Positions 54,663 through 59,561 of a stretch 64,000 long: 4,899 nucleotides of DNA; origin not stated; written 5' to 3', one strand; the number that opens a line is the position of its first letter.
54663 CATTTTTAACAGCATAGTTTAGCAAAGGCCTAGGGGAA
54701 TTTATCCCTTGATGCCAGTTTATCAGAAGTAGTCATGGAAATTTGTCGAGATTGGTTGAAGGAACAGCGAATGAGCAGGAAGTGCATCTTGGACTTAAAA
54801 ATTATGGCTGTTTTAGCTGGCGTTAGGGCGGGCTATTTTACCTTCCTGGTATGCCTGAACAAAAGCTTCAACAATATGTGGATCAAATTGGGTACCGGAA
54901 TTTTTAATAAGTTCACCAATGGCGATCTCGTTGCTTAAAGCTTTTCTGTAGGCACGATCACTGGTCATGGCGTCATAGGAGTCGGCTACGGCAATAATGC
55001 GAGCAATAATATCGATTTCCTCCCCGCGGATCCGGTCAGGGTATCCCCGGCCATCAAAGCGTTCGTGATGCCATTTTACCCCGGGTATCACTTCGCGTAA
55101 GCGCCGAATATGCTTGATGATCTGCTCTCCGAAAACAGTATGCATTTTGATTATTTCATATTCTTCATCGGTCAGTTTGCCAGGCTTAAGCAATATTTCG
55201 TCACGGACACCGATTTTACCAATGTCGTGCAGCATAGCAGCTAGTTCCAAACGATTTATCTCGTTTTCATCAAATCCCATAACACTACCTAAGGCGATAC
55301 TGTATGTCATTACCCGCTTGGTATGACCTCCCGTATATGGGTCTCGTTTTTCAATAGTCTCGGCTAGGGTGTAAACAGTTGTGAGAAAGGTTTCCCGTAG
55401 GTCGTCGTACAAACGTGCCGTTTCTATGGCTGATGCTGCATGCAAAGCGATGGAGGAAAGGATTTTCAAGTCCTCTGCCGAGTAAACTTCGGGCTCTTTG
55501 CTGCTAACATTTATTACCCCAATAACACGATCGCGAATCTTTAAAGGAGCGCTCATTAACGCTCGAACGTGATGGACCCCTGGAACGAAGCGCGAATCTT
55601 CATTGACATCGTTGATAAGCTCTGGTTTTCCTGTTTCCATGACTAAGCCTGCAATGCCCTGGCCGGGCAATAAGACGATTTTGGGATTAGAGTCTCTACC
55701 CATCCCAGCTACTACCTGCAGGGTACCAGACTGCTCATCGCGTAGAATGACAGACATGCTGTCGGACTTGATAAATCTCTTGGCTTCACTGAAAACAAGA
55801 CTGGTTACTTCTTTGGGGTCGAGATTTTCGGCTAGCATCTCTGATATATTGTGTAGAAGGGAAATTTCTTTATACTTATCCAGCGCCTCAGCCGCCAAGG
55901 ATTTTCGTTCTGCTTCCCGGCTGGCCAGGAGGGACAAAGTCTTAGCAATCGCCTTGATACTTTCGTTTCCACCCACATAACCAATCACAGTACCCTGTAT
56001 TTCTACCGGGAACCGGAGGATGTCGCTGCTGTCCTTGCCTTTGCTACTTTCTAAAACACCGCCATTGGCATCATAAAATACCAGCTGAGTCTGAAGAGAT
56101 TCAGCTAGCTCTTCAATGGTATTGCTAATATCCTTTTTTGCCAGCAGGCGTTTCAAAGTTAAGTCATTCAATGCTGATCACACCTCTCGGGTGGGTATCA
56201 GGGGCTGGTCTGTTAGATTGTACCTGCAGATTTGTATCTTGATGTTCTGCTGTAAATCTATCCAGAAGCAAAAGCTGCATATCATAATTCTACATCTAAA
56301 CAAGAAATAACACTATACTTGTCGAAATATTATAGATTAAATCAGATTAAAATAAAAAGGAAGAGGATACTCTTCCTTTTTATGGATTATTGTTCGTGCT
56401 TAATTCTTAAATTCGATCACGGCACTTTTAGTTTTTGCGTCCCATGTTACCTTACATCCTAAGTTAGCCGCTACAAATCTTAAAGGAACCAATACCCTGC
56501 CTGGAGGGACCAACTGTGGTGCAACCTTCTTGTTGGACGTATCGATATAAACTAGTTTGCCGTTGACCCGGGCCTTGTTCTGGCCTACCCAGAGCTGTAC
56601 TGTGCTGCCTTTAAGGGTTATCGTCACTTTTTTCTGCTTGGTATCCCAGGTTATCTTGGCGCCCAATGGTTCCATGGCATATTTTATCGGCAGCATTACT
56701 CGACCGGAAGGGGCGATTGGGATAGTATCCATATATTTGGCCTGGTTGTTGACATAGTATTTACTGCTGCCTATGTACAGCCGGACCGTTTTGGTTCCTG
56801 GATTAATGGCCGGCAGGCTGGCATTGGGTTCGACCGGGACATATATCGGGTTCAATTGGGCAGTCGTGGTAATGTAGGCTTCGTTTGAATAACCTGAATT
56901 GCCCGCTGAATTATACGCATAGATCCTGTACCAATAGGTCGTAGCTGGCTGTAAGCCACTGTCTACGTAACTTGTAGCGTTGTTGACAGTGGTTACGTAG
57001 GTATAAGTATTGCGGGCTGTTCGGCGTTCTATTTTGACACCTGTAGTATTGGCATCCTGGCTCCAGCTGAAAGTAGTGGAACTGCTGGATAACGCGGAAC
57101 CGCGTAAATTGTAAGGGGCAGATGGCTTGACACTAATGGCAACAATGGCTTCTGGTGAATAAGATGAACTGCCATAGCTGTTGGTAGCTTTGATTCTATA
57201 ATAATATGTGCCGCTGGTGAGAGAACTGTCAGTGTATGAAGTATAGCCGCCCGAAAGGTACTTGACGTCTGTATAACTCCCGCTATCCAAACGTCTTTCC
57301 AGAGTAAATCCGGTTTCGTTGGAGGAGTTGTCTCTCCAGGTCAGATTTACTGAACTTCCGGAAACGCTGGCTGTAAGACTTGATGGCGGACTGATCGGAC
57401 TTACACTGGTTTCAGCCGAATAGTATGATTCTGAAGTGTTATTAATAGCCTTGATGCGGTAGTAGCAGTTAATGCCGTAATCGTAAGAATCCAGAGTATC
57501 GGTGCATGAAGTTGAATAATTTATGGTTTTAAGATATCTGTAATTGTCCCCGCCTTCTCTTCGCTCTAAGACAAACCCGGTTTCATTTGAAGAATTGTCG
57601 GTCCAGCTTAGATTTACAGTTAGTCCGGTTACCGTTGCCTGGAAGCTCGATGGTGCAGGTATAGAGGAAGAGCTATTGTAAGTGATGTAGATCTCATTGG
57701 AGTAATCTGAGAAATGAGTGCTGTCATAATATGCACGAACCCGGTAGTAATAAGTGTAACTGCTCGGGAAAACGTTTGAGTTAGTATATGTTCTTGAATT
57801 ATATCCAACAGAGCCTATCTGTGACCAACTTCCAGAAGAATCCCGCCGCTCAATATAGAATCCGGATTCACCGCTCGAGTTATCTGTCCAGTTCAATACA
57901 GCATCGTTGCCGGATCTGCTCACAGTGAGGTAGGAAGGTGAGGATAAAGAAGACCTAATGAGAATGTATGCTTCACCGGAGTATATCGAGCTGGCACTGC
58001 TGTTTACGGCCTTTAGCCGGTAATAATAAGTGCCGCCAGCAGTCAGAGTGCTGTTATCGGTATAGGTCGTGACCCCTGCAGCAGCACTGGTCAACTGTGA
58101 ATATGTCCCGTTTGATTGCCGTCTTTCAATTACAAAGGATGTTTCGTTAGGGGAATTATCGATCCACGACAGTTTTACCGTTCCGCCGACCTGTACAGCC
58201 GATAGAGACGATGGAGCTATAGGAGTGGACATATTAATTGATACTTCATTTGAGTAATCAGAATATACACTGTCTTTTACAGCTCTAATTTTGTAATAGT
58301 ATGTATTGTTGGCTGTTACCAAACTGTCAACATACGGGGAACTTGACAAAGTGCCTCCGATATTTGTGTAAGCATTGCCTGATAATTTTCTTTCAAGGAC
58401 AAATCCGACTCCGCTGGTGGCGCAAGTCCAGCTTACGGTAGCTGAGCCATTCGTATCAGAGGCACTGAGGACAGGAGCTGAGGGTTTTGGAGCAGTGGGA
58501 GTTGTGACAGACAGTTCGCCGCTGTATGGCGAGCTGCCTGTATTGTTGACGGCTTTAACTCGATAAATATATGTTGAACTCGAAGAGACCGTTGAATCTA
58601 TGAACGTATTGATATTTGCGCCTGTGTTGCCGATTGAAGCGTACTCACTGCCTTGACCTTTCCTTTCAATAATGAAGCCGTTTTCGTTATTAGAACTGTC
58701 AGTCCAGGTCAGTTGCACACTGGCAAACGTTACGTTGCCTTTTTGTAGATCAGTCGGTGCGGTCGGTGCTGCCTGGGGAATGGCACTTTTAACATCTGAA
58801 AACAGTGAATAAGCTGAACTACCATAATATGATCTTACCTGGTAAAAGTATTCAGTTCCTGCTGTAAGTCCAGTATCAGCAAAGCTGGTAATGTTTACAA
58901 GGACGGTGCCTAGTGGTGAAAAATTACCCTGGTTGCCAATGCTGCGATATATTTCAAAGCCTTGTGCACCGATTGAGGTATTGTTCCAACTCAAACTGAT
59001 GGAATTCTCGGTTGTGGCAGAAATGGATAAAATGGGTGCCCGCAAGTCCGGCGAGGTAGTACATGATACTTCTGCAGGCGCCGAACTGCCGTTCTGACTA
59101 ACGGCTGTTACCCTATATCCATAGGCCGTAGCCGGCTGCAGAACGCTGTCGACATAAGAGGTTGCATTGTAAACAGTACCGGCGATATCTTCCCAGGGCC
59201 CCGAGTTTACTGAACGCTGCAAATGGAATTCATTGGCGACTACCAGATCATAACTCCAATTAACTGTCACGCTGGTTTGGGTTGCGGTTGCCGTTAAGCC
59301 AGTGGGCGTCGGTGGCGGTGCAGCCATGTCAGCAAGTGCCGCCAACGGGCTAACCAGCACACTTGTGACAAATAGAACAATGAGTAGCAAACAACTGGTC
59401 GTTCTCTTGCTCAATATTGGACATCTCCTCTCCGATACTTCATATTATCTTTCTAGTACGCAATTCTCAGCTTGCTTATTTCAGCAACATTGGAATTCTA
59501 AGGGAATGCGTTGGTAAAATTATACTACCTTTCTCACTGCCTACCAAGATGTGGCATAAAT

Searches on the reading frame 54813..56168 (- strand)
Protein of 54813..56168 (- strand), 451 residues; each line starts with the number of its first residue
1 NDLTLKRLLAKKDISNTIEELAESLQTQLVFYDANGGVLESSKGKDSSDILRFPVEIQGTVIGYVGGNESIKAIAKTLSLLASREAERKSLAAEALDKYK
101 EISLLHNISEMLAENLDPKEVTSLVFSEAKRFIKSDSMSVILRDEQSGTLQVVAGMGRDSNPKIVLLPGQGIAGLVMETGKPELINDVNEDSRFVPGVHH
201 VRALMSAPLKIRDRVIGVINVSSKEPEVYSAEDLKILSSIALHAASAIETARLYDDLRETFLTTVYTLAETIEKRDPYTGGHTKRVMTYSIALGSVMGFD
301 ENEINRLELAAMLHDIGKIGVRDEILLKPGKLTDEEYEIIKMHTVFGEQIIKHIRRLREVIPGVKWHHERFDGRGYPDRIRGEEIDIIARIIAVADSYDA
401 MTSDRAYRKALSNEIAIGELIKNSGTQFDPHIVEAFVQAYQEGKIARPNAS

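Call 20: search_protein_families(library=pfam, proteins=[window:54813-56168:-], max_evalue=0.001)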
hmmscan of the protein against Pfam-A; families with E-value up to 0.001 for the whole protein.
window:54813-56168:- (451 aa): 5 families
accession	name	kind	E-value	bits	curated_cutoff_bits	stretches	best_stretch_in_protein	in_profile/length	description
PF13487.12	HD_5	-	2.1e-37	128.9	27.2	1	268-432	3-170/170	HD domain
PF01966.28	HD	-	1.3e-21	77.5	22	1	280-401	2-116/116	HD domain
PF13185.12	GAF_2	-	3.8e-19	69.7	28.6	1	116-249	2-136/136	GAF domain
PF01590.32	GAF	-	2.8e-16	60.7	22.4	1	118-248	2-133/133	GAF domain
PF13492.12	GAF_3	-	4.9e-12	46.8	27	1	125-249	9-128/129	GAF domain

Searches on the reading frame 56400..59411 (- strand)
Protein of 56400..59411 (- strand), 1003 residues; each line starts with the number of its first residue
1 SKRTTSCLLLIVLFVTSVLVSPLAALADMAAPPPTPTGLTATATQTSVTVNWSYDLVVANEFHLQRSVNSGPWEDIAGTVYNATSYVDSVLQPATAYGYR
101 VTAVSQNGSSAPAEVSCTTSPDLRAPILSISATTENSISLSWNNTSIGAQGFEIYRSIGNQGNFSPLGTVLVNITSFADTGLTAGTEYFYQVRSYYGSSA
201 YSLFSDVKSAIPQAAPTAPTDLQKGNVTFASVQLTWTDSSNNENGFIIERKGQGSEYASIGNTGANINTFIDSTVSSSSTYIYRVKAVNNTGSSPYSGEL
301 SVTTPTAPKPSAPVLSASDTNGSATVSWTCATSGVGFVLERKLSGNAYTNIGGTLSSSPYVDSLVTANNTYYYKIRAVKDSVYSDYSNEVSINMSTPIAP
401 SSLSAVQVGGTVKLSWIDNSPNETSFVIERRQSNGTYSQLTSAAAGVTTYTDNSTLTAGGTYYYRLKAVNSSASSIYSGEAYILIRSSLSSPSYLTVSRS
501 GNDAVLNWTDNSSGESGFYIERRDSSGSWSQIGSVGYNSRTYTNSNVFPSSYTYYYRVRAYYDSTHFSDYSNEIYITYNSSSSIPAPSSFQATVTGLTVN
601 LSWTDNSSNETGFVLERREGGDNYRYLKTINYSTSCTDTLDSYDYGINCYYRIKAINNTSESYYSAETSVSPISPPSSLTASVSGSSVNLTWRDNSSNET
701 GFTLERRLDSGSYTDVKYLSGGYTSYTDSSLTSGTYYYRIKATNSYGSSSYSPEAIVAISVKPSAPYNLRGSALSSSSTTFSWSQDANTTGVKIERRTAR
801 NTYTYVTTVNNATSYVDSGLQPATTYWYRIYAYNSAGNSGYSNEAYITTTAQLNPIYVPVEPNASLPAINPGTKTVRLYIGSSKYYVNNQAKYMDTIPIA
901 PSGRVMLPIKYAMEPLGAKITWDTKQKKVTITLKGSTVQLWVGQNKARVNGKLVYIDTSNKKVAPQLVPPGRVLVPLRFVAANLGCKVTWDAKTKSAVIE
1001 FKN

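Call 20: search_protein_families(library=pfam, proteins=[window:56400-59411:-], max_evalue=0.001)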
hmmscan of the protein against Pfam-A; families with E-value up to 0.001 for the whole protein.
window:56400-59411:- (1003 aa): 4 families
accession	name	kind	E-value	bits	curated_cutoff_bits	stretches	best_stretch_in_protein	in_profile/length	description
PF00041.27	fn3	-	1.9e-32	111.7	25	3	764-846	1-82/84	Fibronectin type III domain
PF07833.16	Cu_amine_oxidN1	-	1.3e-30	105.9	24.2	2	894-998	9-107/108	Copper amine oxidase N-terminal domain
PF25059.1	FN3_DSCAM-DSCAML_C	-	1.8e-10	41.5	39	0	796-842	28-74/89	DSCAM/DSCAML C-terminal Fn3-like domain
PF01108.23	Tissue_fac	-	9.9e-07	29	27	0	16-110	5-105/107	Tissue factor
